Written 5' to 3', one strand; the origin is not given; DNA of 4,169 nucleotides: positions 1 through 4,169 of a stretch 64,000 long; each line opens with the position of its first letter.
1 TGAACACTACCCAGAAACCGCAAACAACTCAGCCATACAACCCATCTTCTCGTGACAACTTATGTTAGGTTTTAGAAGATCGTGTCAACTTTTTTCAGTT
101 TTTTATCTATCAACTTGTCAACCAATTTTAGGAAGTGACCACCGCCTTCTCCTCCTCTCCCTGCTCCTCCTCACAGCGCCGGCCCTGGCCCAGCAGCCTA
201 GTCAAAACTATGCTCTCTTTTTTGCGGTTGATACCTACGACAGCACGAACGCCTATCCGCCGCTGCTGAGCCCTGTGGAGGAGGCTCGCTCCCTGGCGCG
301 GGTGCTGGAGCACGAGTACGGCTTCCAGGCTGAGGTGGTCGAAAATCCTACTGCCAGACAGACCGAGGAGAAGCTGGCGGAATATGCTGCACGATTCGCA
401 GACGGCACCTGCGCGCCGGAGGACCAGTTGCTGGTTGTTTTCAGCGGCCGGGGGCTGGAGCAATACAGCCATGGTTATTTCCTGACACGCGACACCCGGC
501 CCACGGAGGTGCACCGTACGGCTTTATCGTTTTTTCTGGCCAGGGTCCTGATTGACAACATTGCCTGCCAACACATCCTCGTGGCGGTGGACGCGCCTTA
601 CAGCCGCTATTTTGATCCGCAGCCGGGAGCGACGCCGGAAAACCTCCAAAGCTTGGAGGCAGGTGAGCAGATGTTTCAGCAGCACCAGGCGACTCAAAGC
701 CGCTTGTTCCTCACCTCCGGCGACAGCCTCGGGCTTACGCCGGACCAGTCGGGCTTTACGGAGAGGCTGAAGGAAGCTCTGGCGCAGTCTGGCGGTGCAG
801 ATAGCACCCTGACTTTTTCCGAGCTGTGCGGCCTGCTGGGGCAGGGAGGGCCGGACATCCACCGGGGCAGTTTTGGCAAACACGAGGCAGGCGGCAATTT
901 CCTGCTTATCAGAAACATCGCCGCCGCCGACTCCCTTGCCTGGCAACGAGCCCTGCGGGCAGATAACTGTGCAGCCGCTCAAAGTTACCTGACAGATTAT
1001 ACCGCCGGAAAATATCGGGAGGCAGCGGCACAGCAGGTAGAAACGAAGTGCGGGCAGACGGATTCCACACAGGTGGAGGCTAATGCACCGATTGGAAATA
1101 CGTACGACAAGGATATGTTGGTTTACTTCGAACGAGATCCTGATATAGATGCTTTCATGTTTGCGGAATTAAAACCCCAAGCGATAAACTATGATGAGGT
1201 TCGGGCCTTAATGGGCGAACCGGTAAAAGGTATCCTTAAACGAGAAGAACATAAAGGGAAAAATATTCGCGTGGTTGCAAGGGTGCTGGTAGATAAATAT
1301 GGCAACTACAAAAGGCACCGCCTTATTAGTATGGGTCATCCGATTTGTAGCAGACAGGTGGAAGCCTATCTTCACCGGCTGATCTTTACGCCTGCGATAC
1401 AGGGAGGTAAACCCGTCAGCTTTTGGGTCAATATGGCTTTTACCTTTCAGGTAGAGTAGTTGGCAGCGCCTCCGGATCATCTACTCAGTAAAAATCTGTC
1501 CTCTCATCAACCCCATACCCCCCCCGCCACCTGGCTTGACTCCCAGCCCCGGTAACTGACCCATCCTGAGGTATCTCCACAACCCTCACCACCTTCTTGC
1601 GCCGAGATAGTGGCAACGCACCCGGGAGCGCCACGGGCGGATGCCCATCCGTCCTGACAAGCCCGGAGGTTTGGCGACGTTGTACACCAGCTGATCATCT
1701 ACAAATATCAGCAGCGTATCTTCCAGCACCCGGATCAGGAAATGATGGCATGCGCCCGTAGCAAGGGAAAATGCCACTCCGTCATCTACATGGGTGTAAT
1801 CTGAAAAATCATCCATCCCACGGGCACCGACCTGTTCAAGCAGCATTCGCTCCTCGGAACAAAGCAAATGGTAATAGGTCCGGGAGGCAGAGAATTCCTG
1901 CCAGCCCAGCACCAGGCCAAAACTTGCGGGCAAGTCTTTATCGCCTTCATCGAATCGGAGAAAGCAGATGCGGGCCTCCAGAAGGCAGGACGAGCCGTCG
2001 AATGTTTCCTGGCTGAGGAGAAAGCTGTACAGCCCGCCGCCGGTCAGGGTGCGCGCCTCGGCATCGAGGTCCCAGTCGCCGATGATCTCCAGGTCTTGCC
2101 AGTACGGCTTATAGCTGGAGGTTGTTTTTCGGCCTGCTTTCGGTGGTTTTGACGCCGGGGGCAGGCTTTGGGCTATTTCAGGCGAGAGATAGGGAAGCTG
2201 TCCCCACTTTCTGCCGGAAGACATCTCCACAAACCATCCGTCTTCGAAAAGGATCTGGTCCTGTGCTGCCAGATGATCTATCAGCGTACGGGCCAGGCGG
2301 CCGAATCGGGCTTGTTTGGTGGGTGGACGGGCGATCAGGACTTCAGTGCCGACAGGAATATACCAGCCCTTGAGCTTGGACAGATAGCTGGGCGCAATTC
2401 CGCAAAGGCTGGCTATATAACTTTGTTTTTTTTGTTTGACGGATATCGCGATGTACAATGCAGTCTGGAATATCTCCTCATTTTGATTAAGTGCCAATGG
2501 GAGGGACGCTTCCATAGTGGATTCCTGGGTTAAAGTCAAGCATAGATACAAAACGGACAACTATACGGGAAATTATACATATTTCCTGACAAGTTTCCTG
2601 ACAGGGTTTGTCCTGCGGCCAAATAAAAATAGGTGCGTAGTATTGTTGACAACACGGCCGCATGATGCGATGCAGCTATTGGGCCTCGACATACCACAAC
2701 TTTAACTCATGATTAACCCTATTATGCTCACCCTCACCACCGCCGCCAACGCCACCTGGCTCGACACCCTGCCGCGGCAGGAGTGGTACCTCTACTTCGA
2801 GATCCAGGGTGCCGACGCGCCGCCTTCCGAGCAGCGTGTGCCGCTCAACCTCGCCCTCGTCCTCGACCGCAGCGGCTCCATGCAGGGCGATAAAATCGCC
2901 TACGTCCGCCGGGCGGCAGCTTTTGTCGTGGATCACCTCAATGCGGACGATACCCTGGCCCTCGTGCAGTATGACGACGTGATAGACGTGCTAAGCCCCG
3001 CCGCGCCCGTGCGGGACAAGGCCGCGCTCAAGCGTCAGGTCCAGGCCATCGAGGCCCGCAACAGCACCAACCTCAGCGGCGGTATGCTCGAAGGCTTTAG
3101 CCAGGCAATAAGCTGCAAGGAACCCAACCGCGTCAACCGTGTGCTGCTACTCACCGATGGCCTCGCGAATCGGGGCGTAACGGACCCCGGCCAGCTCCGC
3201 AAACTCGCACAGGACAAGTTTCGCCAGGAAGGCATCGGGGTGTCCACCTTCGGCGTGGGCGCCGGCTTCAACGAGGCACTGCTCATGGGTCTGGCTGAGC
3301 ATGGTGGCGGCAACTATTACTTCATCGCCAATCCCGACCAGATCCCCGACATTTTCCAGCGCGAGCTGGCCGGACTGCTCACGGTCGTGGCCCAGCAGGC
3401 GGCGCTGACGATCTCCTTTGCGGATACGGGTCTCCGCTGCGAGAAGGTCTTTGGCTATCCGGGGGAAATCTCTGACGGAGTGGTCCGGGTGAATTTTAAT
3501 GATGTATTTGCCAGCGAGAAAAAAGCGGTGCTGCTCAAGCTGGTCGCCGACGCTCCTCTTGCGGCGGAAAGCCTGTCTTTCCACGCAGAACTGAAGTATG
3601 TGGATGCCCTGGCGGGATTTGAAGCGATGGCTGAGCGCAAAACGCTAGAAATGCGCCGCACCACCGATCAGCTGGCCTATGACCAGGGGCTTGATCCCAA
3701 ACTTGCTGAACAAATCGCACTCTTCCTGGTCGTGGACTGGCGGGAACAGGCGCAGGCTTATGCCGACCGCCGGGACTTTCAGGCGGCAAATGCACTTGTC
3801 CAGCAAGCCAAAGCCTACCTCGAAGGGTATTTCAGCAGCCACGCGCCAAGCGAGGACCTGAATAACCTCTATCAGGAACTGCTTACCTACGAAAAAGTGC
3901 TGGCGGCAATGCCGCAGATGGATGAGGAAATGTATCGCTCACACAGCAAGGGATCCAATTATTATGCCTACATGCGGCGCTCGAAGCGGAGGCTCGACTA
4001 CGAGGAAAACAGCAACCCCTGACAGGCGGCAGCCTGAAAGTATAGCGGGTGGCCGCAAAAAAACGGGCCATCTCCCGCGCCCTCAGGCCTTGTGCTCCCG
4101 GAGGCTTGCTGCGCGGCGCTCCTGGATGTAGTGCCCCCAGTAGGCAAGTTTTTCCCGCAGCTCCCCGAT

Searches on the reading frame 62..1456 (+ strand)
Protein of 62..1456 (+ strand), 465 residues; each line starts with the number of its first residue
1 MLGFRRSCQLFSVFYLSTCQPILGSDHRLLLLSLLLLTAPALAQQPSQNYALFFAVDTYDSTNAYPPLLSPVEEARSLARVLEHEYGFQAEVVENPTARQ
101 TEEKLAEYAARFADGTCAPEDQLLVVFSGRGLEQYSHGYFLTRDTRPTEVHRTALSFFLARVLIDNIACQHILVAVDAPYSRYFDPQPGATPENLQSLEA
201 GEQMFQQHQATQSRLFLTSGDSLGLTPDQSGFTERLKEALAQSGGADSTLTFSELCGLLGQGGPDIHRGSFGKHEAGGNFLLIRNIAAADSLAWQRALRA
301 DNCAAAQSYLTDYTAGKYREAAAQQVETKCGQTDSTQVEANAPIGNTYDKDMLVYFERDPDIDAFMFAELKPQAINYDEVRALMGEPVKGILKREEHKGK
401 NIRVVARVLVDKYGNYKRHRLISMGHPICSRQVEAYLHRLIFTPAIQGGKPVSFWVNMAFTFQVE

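Call 76: search_protein_families(library=pfam, proteins=[window:62-1456:+], max_evalue=0.001)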
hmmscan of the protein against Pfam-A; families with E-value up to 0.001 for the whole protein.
window:62-1456:+ (465 aa): 2 families
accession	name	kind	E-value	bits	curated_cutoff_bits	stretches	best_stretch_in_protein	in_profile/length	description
PF00656.27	Peptidase_C14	-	2.5e-08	34.3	21.4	1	49-157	2-105/233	Caspase domain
PF03544.19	TonB_C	-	0.0001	23.1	24.6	1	396-463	10-78/79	Gram-negative bacterial TonB protein C-terminal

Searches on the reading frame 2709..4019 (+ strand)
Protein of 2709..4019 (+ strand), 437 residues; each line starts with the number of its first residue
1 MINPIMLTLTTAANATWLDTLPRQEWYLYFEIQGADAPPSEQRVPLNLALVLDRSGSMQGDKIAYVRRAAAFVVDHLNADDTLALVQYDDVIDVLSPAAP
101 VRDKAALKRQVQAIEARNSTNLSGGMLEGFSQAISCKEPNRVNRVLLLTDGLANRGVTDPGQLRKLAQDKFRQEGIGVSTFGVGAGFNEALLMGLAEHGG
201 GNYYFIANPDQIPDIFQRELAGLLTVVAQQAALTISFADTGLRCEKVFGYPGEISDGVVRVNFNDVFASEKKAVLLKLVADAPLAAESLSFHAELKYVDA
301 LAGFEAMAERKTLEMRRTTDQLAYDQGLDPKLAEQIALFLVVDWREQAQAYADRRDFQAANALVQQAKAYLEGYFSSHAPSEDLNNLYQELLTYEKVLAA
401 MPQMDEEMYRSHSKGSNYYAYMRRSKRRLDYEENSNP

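Call 76: search_protein_families(library=pfam, proteins=[window:2709-4019:+], max_evalue=0.001)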
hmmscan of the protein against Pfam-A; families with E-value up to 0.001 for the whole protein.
window:2709-4019:+ (437 aa): 3 families
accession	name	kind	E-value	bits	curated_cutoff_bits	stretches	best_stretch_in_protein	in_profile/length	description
PF00092.34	VWA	-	1.1e-18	68.5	23.8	1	47-217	1-173/174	von Willebrand factor type A domain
PF13519.12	VWA_2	-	3.4e-11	44.1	27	1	49-151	2-106/107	von Willebrand factor type A domain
PF13768.12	VWA_3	-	2.3e-09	37.9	27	1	47-205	2-155/155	von Willebrand factor type A domain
